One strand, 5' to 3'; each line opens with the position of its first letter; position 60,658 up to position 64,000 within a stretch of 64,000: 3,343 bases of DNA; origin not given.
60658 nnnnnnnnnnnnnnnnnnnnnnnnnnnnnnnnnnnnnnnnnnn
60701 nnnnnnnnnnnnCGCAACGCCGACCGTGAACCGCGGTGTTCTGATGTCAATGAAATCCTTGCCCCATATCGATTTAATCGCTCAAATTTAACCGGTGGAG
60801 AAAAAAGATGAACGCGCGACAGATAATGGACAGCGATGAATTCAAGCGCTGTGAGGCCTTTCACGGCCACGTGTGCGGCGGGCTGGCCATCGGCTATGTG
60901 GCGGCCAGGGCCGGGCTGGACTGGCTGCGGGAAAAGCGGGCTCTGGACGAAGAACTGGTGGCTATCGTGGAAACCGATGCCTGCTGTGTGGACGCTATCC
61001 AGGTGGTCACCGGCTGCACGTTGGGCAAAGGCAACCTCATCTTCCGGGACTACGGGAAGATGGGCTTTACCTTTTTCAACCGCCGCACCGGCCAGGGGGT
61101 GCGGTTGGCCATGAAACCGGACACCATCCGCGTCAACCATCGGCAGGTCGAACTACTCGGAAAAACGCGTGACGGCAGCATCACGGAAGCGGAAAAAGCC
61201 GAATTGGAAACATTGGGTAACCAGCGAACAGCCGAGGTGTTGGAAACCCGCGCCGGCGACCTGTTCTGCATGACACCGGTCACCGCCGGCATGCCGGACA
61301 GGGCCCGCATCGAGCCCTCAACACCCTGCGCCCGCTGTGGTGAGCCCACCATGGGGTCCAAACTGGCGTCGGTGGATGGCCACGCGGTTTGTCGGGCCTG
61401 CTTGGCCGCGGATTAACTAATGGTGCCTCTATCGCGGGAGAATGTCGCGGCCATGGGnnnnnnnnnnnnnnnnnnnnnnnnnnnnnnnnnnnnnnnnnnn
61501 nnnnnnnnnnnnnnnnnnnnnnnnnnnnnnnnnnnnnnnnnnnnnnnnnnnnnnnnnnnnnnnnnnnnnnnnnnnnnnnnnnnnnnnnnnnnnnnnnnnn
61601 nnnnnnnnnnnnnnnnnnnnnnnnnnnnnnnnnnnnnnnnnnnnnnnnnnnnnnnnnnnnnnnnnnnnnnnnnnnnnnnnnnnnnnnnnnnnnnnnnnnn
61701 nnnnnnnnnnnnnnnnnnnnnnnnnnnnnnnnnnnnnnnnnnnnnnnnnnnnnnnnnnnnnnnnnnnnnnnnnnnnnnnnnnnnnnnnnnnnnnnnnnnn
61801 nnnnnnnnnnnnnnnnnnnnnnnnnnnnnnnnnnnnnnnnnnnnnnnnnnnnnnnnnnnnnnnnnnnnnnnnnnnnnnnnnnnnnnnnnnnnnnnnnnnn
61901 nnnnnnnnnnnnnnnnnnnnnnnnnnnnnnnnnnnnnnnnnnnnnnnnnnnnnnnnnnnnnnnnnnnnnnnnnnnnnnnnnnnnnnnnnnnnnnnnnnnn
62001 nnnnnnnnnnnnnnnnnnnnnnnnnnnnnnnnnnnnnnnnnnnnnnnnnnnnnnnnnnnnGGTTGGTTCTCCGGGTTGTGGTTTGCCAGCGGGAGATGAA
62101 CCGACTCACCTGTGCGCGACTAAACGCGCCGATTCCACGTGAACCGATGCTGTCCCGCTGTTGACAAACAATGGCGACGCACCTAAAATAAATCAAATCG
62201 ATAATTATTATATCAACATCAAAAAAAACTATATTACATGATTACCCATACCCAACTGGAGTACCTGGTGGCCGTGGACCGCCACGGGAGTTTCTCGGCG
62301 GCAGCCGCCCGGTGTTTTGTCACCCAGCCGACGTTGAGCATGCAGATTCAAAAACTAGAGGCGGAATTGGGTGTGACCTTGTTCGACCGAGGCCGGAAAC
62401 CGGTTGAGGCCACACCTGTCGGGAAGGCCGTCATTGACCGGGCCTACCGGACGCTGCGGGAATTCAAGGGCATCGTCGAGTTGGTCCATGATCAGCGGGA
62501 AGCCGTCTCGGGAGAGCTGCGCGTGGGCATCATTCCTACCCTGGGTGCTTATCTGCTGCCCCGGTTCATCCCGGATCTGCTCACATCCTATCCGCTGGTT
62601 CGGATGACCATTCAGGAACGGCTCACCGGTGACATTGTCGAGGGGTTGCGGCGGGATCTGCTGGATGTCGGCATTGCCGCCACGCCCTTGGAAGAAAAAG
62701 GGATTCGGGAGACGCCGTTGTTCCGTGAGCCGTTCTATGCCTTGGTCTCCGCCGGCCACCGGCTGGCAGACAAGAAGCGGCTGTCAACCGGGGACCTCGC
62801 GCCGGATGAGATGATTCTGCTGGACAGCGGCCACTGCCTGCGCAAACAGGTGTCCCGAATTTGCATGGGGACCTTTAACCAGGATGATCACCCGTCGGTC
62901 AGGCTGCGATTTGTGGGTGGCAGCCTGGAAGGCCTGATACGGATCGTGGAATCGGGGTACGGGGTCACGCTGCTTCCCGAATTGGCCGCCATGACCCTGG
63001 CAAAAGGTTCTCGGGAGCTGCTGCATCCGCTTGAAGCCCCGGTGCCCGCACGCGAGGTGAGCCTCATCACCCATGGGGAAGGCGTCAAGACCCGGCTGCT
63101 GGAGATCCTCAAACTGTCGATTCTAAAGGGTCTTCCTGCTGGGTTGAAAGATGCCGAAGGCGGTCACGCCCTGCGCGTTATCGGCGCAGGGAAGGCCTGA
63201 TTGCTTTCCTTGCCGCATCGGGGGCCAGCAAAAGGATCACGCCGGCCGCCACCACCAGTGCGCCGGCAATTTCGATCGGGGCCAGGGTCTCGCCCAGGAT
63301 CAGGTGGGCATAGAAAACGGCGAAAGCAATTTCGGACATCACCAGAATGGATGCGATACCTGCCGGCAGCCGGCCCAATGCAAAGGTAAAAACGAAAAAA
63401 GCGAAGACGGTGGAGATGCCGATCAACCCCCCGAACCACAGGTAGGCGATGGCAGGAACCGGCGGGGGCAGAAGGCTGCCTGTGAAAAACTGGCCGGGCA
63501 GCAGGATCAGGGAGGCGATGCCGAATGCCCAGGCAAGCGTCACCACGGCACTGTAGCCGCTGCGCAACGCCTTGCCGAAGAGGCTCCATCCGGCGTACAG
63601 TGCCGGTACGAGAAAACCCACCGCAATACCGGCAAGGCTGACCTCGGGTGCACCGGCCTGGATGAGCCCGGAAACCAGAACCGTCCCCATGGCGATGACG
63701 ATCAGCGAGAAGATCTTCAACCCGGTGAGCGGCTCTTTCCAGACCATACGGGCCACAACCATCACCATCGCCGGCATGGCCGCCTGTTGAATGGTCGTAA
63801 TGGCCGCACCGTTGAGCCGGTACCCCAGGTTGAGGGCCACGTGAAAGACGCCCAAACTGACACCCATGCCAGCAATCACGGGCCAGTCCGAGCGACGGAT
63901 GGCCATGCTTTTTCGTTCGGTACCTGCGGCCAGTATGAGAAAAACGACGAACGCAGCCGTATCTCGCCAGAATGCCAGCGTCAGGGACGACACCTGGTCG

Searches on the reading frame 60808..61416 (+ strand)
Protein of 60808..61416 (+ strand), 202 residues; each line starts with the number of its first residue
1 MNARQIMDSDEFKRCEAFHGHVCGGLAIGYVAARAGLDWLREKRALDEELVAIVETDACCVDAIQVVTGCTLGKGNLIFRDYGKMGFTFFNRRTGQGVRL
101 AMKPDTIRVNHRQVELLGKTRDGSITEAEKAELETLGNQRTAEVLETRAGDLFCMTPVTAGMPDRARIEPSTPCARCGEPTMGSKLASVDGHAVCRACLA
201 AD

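Call 42: search_protein_families(library=pfam, proteins=[window:60808-61416:+], max_evalue=0.001)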
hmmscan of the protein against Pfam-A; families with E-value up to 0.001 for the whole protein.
window:60808-61416:+ (202 aa): 2 families
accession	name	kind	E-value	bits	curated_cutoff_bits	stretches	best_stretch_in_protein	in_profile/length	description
PF02663.19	FmdE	-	4e-40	137.4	22.9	1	18-153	1-132/133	FmdE, Molybdenum formylmethanofuran dehydrogenase operon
PF01258.23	zf-dskA_traR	-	0.00038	20.8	24.9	1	171-199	5-31/36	Prokaryotic dksA/traR C4-type zinc finger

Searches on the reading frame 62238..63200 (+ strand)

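Call 42: search_protein_families(library=pfam, proteins=[window:62238-63200:+], max_evalue=0.001)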
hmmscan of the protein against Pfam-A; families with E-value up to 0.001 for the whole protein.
window:62238-63200:+ (320 aa): 2 families
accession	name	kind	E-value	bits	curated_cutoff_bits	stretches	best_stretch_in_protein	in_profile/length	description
PF03466.25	LysR_substrate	-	3.1e-38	131.7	28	1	89-282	3-191/209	LysR substrate binding domain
PF00126.33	HTH_1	-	1.2e-22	80.1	26.6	1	5-62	2-59/60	Bacterial regulatory helix-turn-helix protein, lysR family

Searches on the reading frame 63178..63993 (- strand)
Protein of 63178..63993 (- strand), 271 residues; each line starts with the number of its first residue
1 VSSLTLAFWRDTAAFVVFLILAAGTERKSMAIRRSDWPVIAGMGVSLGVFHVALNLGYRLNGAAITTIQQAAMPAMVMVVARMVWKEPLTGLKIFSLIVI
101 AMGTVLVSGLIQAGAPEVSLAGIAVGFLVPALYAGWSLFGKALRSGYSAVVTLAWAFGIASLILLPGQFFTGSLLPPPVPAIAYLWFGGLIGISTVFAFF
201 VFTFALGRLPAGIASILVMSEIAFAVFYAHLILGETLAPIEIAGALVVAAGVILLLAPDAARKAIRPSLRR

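Call 42: search_protein_families(library=pfam, proteins=[window:63178-63993:-], max_evalue=0.001)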
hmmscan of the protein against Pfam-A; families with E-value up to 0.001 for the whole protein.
window:63178-63993:- (271 aa): 1 family
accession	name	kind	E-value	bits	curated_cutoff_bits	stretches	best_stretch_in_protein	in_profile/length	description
PF00892.27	EamA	-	1e-27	97.5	28.2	2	121-256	2-134/135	EamA-like transporter family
